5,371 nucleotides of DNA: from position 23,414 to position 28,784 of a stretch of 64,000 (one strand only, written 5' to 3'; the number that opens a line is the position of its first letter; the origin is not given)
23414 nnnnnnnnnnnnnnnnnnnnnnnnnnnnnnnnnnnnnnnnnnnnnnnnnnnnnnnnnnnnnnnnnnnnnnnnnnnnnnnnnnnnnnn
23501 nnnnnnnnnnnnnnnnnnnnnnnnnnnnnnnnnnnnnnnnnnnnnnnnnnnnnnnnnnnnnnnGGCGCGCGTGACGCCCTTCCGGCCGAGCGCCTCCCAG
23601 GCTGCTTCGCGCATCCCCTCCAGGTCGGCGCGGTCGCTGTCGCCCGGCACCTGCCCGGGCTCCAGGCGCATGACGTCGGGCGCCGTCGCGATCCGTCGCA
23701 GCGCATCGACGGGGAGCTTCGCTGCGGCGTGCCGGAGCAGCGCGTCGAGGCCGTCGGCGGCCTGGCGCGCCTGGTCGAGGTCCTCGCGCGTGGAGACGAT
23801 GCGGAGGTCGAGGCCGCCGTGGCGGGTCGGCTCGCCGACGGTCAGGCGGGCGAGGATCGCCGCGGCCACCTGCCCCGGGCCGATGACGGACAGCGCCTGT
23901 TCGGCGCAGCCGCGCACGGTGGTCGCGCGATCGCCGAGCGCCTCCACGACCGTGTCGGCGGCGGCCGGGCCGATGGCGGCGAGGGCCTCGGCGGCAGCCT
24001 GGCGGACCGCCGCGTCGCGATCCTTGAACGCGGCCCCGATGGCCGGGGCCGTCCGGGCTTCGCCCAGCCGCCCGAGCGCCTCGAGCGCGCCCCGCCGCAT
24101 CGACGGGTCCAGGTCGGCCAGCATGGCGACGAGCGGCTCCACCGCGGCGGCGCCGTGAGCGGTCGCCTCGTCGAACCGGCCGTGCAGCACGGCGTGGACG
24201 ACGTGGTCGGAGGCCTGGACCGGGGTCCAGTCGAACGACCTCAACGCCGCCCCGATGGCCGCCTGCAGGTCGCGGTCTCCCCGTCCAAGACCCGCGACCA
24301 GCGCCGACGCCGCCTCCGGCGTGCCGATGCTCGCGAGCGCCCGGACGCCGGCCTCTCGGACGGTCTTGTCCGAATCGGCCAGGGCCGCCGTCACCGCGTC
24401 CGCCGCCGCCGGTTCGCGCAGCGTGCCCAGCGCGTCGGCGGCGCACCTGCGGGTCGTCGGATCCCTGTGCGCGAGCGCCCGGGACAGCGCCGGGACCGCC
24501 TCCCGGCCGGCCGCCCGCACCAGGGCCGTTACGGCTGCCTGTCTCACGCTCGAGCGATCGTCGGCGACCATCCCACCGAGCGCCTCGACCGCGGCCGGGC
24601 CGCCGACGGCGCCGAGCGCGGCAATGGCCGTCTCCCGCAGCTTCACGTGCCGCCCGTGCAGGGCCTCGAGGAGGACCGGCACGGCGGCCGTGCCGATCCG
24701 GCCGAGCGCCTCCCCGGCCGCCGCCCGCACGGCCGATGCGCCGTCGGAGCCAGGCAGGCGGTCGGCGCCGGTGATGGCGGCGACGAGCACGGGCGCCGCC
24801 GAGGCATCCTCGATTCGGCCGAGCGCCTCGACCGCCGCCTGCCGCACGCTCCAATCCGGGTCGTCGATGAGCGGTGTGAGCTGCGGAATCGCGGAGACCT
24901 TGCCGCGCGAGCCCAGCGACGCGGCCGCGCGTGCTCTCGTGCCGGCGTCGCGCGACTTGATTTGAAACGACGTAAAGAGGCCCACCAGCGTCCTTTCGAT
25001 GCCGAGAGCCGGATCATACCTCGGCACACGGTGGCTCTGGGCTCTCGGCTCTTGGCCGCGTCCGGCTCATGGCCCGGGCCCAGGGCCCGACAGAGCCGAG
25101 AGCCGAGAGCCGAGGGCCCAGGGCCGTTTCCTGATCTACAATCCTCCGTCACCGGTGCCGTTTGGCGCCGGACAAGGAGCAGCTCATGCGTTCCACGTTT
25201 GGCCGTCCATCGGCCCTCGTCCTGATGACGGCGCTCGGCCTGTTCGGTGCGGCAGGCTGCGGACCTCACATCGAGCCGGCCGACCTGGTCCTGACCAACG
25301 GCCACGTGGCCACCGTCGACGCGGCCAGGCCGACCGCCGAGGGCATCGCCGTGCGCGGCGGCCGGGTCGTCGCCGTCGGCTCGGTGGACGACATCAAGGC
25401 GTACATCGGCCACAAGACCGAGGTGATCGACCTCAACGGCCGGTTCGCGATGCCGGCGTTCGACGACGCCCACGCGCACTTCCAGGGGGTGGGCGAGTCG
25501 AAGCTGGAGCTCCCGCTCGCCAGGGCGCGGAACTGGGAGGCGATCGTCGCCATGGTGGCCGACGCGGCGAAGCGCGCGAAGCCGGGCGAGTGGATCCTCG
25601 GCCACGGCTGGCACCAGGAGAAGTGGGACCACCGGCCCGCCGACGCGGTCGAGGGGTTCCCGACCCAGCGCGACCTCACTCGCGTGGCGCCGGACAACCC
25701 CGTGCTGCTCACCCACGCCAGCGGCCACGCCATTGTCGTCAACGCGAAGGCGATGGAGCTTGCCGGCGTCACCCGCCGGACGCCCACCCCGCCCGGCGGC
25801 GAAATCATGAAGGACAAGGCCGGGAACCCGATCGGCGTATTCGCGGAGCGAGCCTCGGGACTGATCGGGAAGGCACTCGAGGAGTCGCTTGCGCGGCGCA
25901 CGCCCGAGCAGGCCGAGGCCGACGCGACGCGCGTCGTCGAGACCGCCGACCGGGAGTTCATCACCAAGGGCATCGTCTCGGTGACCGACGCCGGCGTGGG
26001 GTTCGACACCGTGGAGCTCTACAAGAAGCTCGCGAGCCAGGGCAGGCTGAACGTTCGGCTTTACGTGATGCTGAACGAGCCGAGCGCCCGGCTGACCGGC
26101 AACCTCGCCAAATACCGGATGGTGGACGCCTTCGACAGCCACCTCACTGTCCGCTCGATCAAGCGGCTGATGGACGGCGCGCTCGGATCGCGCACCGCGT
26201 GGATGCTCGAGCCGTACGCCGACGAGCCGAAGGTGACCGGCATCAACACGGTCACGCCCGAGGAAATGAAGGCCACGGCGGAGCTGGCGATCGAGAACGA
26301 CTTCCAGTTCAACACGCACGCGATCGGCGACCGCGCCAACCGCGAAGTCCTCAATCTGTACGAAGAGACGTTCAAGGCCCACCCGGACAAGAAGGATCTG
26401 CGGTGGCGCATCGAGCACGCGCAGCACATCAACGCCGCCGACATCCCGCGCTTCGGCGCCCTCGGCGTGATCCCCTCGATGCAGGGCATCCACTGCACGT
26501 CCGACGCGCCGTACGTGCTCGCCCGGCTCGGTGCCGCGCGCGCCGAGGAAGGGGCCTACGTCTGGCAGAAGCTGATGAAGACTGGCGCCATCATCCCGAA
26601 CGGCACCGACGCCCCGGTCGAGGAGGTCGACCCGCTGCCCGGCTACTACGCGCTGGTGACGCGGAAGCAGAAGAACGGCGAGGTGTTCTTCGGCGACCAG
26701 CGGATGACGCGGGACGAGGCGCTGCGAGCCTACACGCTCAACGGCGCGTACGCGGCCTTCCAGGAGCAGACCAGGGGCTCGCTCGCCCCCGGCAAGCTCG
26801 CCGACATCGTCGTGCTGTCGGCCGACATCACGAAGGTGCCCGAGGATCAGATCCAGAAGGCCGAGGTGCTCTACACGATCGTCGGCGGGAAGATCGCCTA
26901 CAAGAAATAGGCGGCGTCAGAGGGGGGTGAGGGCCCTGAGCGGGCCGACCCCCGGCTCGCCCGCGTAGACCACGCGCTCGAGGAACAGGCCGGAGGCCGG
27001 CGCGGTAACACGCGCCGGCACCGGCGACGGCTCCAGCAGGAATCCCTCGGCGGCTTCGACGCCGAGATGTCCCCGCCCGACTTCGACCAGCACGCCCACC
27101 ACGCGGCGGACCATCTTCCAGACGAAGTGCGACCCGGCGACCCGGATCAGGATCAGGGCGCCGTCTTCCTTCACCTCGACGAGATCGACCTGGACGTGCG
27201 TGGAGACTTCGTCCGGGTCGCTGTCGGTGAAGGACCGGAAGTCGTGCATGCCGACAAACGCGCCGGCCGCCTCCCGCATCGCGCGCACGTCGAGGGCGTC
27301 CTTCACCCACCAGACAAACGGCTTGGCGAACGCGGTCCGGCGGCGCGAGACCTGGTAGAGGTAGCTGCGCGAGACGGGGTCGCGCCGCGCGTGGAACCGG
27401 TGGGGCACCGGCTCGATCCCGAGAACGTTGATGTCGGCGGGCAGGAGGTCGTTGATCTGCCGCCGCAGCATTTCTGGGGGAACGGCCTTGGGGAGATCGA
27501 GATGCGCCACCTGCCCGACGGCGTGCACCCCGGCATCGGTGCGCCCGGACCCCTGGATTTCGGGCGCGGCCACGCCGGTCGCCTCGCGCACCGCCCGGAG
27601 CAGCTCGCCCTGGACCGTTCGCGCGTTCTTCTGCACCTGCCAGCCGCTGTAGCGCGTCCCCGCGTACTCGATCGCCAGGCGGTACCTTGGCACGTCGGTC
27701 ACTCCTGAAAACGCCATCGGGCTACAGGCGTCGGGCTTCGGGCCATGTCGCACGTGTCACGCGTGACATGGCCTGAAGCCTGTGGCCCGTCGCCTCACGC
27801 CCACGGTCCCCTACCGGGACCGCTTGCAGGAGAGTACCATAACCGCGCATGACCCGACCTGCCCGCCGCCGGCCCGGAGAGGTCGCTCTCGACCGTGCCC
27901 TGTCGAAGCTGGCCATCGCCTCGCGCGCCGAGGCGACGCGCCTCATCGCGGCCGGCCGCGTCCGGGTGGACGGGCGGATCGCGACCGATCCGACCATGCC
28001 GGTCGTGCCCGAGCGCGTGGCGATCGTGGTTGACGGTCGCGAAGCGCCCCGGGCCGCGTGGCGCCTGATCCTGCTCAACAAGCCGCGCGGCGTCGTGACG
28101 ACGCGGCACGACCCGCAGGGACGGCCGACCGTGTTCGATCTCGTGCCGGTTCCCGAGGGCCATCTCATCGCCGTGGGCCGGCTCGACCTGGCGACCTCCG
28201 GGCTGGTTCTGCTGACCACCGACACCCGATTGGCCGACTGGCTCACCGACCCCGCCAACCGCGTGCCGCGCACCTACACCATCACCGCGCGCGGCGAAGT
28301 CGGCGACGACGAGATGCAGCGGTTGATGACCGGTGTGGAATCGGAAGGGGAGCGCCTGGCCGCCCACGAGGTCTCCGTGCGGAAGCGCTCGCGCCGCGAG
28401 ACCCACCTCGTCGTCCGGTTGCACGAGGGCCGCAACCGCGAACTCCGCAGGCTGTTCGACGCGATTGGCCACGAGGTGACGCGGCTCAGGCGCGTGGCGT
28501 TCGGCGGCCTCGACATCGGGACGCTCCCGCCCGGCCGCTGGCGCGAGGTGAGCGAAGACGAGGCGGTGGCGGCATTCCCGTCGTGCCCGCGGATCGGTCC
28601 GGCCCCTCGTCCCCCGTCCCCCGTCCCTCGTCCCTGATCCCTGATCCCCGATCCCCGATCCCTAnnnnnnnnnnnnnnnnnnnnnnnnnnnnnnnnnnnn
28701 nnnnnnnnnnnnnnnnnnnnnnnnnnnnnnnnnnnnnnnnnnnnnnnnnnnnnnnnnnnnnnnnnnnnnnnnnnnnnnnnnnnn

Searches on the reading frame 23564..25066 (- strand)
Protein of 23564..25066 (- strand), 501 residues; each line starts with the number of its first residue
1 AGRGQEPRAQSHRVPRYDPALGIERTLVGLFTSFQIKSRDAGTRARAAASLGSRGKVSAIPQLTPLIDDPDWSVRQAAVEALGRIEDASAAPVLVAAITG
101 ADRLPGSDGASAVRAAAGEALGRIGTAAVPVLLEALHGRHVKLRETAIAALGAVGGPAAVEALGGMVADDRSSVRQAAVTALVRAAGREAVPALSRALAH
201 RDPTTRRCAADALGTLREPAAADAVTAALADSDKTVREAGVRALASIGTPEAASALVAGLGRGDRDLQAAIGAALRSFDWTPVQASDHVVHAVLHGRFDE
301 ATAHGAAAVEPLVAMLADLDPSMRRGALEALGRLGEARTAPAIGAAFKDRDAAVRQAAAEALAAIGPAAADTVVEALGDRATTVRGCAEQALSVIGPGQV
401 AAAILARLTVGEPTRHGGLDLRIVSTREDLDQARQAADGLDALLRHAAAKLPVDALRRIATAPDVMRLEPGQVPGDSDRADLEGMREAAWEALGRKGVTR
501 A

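Call 88: search_protein_families(library=pfam, proteins=[window:23564-25066:-], max_evalue=0.00001)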
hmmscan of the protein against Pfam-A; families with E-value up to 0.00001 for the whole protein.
window:23564-25066:- (501 aa): 6 families
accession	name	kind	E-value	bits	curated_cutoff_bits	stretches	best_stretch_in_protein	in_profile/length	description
PF13646.12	HEAT_2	-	1.4e-57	192.4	27.7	5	37-99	10-72/88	HEAT repeats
PF02985.28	HEAT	-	2.3e-29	99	23.5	1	60-85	2-27/31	HEAT repeat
PF03130.22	HEAT_PBS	-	4.5e-24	82.6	20.9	0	113-136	1-25/27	PBS lyase HEAT-like repeat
PF13513.12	HEAT_EZ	-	1.5e-16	60.9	27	0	58-85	28-55/55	HEAT-like repeat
PF00514.29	Arm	-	7.9e-10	38.9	20.6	0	308-334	13-39/41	Armadillo/beta-catenin-like repeat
PF21581.3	SCD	-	7.2e-06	26.7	27.5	0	163-190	35-62/75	Stromalin conservative domain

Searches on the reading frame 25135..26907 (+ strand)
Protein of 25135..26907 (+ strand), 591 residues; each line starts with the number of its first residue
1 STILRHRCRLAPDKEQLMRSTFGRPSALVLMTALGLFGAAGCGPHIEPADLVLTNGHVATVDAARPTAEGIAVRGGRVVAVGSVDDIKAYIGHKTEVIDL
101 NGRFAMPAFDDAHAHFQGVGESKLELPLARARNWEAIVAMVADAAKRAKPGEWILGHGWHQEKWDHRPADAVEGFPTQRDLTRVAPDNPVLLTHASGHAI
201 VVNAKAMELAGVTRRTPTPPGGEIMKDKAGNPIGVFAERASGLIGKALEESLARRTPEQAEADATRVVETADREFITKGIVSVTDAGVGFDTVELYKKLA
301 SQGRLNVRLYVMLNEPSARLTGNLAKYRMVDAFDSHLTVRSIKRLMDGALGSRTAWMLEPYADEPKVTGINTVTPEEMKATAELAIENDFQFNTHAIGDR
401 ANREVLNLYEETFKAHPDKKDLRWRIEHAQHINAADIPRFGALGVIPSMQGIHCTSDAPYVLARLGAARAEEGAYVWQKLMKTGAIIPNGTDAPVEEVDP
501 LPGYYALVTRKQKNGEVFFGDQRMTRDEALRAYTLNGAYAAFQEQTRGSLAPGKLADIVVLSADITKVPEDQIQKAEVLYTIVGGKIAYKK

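Call 88: search_protein_families(library=pfam, proteins=[window:25135-26907:+], max_evalue=0.00001)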
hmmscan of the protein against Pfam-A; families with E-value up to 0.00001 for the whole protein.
window:25135-26907:+ (591 aa): 2 families
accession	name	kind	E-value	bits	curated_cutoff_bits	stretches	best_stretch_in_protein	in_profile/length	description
PF07969.17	Amidohydro_3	-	8e-104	349.2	29.7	1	96-589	1-472/472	Amidohydrolase family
PF01979.26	Amidohydro_1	-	1.2e-16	61.4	25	1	263-587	33-344/345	Amidohydrolase family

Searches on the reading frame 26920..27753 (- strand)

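Call 65: search_protein_families(library=pfam, proteins=[window:26920-27753:-], max_evalue=0.0001)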
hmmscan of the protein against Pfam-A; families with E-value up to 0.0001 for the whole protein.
window:26920-27753:- (278 aa): 1 family
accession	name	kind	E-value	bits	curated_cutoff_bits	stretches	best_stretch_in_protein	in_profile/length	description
PF01416.25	PseudoU_synth_1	-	3.3e-32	111.6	23.3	2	162-263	1-107/108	tRNA pseudouridine synthase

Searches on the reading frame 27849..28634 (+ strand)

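Call 65: search_protein_families(library=pfam, proteins=[window:27849-28634:+], max_evalue=0.0001)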
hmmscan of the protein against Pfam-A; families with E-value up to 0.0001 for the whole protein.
window:27849-28634:+ (262 aa): 2 families
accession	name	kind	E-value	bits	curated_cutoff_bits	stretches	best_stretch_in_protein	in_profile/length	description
PF00849.27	PseudoU_synth_2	-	9.3e-18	65.3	26.8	1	73-204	2-151/152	RNA pseudouridylate synthase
PF01479.30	S4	-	1e-09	38.4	22.8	1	14-54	3-44/48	S4 domain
